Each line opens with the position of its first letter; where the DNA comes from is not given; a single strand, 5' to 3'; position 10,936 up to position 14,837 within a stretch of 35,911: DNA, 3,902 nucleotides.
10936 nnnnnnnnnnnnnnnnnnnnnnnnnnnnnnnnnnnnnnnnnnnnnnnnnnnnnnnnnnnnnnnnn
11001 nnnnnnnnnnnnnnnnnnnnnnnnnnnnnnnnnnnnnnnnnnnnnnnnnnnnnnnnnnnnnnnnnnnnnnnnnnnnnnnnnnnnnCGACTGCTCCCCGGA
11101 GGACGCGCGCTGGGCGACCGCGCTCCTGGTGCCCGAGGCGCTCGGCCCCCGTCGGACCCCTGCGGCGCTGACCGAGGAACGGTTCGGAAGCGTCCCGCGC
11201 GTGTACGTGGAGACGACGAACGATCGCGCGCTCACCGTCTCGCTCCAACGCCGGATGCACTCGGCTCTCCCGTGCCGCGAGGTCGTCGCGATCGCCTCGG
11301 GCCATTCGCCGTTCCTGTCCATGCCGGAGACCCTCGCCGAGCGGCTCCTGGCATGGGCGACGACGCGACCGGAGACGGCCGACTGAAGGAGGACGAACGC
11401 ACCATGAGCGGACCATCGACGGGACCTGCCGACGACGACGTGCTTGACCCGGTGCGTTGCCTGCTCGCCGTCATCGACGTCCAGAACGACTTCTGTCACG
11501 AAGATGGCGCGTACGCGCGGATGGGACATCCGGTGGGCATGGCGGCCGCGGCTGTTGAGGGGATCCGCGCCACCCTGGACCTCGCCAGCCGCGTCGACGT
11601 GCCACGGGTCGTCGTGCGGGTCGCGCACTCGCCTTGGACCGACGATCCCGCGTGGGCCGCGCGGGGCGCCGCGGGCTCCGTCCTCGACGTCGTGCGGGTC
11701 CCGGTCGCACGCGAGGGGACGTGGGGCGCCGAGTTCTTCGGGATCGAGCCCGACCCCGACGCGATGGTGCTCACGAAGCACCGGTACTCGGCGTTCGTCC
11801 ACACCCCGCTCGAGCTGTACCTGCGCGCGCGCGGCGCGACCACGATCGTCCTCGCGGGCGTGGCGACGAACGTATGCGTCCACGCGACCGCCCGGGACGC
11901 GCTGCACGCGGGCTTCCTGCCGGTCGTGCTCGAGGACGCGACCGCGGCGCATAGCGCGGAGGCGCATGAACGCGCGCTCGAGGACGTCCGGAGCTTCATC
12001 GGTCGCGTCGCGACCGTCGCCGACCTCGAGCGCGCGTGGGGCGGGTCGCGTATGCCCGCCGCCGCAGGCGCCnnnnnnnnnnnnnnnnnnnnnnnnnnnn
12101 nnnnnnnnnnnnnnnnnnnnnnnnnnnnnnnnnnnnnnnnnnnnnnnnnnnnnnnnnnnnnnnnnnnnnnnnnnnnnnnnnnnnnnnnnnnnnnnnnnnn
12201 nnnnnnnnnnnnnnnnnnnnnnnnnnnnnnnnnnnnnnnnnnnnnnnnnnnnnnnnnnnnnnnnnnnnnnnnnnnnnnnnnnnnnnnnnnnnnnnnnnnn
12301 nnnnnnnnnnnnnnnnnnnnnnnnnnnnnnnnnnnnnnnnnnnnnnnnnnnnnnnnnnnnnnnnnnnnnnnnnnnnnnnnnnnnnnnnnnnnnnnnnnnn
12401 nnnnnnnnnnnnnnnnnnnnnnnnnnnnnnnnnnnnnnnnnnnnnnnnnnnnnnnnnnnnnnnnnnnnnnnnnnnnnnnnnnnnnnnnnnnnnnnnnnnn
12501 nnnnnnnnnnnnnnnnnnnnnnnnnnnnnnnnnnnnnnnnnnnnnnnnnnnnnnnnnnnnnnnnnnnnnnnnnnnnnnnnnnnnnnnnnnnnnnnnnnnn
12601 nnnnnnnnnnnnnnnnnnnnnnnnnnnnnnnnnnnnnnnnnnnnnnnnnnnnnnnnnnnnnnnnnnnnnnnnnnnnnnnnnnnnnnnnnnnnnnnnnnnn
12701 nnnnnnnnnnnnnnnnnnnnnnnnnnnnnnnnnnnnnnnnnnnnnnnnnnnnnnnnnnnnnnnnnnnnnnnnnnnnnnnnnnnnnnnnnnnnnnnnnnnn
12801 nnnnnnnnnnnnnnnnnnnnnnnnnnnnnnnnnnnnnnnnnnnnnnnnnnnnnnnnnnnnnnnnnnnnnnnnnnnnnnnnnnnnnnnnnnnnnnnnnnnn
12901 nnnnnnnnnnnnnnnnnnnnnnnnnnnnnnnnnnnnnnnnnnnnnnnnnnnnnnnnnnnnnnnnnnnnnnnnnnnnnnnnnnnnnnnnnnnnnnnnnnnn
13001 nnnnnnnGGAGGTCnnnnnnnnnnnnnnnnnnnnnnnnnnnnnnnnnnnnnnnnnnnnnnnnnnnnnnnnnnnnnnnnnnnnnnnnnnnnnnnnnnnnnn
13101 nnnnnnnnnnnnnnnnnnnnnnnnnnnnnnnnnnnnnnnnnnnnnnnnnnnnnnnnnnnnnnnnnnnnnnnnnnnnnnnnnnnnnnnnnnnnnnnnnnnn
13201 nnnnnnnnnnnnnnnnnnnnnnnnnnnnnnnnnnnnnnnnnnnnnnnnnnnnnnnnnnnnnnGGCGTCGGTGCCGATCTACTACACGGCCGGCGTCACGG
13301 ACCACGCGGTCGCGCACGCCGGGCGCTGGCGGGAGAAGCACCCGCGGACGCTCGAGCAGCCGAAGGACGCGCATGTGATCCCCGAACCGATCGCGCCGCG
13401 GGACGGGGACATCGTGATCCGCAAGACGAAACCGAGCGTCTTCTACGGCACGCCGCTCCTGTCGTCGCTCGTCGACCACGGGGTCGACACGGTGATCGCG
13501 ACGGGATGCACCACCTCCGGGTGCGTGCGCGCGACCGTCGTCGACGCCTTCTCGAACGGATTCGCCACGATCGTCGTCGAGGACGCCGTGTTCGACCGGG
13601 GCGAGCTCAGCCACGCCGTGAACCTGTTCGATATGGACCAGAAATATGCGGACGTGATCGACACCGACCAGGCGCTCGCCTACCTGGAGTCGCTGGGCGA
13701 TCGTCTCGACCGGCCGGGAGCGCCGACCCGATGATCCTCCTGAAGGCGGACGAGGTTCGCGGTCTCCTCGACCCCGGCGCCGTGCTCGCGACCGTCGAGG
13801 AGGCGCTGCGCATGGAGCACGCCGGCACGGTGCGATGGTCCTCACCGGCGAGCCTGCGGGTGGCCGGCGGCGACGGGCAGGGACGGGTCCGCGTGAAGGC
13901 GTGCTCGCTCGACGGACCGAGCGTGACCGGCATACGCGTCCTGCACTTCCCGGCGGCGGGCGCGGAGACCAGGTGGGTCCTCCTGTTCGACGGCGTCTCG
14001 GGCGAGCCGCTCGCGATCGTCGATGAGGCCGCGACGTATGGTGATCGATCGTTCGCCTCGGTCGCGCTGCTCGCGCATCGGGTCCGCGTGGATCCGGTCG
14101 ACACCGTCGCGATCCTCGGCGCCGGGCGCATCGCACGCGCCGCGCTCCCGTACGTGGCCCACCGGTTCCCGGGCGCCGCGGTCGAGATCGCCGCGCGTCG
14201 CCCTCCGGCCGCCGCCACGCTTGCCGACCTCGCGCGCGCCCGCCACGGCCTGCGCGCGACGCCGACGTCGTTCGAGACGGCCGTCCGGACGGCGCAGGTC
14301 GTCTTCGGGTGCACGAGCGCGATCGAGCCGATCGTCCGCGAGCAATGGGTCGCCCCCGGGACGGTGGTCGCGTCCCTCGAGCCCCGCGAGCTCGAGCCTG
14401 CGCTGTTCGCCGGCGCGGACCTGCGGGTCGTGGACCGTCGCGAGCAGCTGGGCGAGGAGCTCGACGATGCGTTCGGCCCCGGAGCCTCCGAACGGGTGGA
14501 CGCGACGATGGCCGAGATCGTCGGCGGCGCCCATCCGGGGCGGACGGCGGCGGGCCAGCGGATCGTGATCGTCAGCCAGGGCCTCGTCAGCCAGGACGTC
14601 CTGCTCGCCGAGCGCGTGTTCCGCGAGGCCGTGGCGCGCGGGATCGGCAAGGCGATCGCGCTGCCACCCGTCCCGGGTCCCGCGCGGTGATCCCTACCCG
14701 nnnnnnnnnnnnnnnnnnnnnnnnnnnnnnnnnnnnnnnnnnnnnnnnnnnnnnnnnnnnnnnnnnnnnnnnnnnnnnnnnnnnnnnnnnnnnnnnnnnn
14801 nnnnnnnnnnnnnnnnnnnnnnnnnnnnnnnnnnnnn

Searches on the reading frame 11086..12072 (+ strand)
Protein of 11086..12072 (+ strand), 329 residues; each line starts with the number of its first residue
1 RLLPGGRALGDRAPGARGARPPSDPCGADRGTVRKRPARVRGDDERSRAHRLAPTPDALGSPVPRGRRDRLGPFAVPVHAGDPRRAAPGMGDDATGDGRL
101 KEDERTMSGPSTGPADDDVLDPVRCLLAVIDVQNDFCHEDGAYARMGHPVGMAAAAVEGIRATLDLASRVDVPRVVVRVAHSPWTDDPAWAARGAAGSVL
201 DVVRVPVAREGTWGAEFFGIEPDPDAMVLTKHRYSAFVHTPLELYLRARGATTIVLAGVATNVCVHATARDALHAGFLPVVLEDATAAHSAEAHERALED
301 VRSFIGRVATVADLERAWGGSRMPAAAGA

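Call 12: search_protein_families(library=pfam, proteins=[window:11086-12072:+], max_evalue=0.001)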
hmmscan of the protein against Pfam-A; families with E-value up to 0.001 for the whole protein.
window:11086-12072:+ (329 aa): 1 family
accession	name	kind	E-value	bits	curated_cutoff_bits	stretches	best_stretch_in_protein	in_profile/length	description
PF00857.26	Isochorismatase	-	4.8e-39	134.7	27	1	126-313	2-175/175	Isochorismatase domain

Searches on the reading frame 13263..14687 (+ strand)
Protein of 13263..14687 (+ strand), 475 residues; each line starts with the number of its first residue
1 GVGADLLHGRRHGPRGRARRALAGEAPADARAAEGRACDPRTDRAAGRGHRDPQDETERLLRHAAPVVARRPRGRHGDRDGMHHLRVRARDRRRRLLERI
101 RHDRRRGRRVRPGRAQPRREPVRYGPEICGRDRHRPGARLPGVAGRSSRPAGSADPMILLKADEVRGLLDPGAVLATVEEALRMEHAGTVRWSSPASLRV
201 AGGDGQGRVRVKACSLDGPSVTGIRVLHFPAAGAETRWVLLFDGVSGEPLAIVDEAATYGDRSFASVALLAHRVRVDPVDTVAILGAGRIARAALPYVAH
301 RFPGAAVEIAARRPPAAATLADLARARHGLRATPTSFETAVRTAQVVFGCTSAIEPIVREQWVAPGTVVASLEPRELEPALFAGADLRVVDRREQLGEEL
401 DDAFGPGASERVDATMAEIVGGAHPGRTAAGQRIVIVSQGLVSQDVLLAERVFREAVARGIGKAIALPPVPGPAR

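Call 11: search_protein_families(library=pfam, proteins=[window:13263-14687:+], max_evalue=0.001)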
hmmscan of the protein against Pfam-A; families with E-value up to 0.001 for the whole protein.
window:13263-14687:+ (475 aa): 2 families
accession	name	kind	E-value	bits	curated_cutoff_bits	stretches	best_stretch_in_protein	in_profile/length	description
PF02423.21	OCD_Mu_crystall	-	6.9e-21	75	24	1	161-457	7-311/314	Ornithine cyclodeaminase/mu-crystallin family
PF01488.26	Shikimate_DH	-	2.2e-05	25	24.3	1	280-365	13-97/138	Shikimate / quinate 5-dehydrogenase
